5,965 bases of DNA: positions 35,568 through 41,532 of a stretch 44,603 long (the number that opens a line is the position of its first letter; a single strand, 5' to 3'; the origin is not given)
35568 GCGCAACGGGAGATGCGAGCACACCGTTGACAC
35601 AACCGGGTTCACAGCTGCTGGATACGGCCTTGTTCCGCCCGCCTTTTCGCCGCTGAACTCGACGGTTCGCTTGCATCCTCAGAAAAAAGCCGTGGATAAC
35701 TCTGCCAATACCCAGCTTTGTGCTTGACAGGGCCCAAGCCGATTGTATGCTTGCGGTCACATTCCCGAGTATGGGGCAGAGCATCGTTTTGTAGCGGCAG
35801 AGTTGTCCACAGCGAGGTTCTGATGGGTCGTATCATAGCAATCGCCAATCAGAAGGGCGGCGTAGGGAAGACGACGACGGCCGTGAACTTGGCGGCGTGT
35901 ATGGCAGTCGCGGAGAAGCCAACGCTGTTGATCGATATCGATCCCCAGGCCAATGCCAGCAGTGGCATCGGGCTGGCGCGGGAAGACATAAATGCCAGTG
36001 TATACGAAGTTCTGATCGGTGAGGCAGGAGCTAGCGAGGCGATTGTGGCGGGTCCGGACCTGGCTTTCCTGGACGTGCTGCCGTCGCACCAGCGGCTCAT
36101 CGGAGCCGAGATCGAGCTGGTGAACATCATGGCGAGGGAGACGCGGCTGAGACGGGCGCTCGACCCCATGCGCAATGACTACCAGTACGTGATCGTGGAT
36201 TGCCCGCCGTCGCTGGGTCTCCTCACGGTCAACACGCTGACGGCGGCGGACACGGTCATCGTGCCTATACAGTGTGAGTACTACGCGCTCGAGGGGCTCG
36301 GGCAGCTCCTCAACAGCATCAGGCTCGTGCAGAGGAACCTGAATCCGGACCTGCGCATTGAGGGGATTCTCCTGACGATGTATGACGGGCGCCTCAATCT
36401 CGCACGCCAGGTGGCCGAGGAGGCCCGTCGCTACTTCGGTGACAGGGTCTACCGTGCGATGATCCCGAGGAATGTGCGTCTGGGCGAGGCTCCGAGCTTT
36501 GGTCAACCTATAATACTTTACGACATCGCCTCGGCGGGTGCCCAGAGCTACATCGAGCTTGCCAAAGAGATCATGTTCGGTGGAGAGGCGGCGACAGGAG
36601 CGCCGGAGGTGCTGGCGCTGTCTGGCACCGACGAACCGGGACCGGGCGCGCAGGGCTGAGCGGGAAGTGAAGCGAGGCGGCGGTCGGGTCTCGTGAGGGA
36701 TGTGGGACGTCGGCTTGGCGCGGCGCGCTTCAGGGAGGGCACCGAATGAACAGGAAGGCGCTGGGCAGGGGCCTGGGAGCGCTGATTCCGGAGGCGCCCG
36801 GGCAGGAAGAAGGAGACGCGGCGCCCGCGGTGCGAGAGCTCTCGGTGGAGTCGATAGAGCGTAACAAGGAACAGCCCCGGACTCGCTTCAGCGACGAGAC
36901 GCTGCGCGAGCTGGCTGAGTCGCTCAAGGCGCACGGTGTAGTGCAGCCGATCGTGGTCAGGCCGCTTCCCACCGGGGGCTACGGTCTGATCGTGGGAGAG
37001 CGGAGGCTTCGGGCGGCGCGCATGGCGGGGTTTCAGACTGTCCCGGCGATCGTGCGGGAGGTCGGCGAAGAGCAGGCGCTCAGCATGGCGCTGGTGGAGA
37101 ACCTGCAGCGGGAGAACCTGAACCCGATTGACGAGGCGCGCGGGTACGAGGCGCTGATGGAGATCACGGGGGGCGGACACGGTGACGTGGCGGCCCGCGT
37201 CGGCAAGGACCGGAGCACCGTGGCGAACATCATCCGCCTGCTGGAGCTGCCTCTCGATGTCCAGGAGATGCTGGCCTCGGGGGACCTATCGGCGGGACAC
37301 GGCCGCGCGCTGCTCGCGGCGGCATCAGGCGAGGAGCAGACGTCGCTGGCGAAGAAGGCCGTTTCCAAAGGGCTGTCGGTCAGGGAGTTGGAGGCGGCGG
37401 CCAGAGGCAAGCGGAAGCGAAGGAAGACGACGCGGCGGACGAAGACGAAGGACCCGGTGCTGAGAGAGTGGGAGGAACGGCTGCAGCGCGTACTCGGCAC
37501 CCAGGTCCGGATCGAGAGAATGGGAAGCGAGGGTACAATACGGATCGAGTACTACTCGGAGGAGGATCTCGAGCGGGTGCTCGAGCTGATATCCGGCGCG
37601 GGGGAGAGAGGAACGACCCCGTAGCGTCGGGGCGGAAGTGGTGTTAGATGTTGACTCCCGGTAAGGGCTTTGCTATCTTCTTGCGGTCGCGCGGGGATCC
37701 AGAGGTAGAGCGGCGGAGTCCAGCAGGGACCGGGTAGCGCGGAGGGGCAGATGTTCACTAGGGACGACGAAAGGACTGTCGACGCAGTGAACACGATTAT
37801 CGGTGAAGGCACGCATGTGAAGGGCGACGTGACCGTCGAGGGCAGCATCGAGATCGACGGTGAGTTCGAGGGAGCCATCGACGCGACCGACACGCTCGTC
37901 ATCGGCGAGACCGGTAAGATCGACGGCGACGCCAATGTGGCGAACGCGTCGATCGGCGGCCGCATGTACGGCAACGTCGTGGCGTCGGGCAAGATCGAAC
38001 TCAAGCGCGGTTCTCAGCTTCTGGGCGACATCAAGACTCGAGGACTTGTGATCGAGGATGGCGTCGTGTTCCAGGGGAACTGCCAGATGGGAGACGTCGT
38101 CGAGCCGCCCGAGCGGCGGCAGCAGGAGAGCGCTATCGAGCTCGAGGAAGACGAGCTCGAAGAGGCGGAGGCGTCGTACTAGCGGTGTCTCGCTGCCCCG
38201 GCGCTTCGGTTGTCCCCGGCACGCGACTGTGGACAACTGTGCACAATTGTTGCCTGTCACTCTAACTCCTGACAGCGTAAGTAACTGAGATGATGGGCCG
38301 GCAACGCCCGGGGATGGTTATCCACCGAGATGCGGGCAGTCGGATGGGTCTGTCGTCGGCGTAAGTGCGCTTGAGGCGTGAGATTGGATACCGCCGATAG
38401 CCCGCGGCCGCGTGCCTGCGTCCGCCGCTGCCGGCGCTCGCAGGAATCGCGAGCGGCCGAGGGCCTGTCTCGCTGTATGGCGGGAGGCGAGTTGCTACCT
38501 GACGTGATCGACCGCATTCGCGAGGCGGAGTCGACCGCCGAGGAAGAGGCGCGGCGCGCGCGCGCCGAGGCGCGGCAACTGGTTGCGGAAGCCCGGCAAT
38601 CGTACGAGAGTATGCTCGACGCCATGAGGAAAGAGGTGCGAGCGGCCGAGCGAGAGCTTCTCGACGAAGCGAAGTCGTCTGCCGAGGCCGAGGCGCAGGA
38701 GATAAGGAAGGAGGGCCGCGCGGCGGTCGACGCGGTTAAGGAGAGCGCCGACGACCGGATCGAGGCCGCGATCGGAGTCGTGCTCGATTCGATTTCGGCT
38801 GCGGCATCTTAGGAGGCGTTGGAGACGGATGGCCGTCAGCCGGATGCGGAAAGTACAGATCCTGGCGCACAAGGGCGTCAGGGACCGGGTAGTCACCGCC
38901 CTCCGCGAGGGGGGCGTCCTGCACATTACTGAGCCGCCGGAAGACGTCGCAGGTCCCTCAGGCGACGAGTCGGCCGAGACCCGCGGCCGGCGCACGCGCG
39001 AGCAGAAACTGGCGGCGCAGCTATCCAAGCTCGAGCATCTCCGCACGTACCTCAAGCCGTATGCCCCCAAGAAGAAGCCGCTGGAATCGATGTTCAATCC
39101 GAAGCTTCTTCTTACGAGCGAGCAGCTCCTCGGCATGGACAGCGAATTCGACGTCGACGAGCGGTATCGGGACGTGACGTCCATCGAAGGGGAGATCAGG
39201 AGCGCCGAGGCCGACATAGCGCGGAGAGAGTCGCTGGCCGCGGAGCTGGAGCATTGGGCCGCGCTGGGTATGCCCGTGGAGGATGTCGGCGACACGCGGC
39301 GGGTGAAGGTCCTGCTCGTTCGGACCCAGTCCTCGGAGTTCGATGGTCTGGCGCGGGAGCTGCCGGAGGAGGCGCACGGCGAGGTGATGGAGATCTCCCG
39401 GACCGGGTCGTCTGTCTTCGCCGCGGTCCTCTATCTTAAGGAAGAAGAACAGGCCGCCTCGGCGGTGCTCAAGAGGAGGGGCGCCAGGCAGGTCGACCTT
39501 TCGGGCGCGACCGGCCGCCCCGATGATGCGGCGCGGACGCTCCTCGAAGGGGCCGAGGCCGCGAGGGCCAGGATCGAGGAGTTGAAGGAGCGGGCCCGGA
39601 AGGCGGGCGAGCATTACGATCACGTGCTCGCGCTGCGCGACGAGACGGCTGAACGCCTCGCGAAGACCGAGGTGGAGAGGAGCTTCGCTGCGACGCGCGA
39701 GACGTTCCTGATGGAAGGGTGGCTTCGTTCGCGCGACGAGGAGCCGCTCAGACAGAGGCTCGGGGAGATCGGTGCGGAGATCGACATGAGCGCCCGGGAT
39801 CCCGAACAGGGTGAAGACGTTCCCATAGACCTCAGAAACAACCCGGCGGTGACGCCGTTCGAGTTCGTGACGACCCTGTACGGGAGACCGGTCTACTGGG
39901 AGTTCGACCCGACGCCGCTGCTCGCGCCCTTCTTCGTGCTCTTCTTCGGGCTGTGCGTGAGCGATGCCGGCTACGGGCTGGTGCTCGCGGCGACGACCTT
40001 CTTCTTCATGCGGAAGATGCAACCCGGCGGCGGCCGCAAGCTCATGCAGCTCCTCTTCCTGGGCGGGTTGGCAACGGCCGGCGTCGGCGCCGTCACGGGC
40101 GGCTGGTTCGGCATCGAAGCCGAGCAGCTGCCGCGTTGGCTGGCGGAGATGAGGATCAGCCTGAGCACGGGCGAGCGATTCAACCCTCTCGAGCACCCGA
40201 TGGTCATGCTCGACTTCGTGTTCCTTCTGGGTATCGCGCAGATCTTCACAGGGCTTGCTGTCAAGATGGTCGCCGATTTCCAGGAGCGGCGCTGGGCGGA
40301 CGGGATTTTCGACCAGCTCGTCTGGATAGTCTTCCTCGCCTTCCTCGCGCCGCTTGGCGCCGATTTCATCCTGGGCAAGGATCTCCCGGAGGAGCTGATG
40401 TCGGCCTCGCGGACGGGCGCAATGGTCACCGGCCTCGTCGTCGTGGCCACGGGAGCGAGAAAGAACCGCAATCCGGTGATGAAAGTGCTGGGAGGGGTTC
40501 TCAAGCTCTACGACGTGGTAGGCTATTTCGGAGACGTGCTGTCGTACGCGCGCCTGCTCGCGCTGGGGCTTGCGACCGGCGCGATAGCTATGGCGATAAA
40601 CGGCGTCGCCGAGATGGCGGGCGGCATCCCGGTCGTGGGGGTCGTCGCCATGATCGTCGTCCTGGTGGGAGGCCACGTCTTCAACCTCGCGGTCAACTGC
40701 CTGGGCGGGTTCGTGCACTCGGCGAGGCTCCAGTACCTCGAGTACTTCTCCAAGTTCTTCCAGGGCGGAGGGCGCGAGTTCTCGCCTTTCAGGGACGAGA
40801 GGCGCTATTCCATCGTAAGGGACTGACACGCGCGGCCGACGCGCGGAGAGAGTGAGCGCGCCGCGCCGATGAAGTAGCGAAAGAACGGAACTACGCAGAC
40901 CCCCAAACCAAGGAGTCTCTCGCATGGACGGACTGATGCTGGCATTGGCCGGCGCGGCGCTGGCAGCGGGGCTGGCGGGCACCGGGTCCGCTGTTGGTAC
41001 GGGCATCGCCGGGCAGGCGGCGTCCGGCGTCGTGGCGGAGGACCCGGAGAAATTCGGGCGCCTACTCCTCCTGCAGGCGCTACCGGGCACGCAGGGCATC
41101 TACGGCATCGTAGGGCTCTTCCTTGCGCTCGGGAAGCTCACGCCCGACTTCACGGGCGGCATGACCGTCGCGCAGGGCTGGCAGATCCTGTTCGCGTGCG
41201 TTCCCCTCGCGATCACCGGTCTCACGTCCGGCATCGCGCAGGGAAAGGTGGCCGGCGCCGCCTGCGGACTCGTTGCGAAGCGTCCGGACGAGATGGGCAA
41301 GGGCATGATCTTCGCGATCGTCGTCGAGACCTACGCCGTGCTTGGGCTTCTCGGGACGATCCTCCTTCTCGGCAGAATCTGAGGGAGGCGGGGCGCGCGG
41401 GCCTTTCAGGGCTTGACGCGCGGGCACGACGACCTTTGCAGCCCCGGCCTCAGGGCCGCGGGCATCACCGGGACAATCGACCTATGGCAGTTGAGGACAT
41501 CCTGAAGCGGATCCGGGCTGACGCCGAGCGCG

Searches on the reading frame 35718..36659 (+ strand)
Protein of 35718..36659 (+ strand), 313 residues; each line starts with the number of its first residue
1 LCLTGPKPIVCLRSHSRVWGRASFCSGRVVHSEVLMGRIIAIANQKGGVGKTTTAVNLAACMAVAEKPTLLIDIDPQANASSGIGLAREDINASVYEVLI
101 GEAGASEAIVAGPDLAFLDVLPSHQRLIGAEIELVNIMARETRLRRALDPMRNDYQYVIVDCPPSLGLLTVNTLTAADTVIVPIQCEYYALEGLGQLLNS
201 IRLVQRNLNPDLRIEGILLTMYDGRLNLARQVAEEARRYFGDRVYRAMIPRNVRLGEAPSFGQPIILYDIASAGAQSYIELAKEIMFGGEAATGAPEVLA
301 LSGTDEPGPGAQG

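Call 26: search_protein_families(library=pfam, proteins=[window:35718-36659:+], max_evalue=0.0001)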
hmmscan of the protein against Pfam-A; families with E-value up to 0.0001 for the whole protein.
window:35718-36659:+ (313 aa): 7 families
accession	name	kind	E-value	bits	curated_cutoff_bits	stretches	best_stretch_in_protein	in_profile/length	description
PF13614.12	AAA_31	-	2e-66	223.8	27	1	38-214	2-177/177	AAA domain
PF01656.29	CbiA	-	1.3e-27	96.6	25.4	1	40-265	1-125/125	CobQ/CobB/MinD/ParA nucleotide binding domain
PF09140.17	MipZ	-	2.7e-09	37.2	20.7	0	39-77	2-40/262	ATPase MipZ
PF10609.15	ParA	-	3.8e-08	33.5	27.1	1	38-75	4-41/246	NUBPL iron-transfer P-loop NTPase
PF06564.18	CBP_BcsQ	-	5.3e-08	33.1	21.3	1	39-283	3-231/234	Cellulose biosynthesis protein BcsQ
PF00142.24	Fer4_NifH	-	4.4e-07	30.1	25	0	40-82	3-44/271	4Fe-4S iron sulfur cluster binding proteins, NifH/frxC family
PF02374.21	ArsA_ATPase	-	6.1e-06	26.1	24.3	1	45-81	8-44/305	Anion-transporting ATPase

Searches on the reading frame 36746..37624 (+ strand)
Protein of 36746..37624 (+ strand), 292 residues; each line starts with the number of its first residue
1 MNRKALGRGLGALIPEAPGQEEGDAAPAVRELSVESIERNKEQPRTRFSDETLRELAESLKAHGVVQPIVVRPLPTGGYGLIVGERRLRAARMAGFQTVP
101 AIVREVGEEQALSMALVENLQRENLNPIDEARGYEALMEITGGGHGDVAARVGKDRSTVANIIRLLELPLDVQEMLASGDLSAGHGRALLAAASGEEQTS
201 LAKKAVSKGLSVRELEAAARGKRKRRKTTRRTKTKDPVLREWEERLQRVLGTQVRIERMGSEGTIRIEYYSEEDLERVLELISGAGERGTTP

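Call 26: search_protein_families(library=pfam, proteins=[window:36746-37624:+], max_evalue=0.0001)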
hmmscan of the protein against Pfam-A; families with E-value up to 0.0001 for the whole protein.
window:36746-37624:+ (292 aa): 3 families
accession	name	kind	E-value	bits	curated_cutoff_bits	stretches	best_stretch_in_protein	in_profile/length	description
PF02195.25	ParB_N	-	3.3e-35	120.4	26.3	1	29-121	3-95/95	ParB N-terminal domain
PF17762.8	HTH_ParB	-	3.4e-32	111.1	22.6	1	123-220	1-98/102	ParB HTH domain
PF23552.2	ParB_C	-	1.3e-07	31.4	23.8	1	235-282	1-49/50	ParB dimerisation domain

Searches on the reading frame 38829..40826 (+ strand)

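Call 26: search_protein_families(library=pfam, proteins=[window:38829-40826:+], max_evalue=0.0001)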
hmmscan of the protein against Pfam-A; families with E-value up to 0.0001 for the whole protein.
window:38829-40826:+ (665 aa): 1 family
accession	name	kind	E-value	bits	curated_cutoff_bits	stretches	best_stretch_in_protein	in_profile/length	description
PF01496.24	V_ATPase_I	-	4.2e-14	51.9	30.7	2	571-654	723-813/815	V-type ATPase 116kDa subunit family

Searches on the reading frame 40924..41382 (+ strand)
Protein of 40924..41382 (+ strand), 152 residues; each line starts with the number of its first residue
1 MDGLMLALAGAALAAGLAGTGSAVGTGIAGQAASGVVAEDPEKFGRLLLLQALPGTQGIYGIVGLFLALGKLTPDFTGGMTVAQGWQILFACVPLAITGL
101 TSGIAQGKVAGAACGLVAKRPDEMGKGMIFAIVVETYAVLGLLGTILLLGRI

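Call 26: search_protein_families(library=pfam, proteins=[window:40924-41382:+], max_evalue=0.0001)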
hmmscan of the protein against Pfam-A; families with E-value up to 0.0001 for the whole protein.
window:40924-41382:+ (152 aa): 1 family
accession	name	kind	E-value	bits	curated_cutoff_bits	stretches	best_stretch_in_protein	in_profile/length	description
PF00137.26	ATP-synt_C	-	4e-31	107.5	24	2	10-67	2-59/60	ATP synthase subunit C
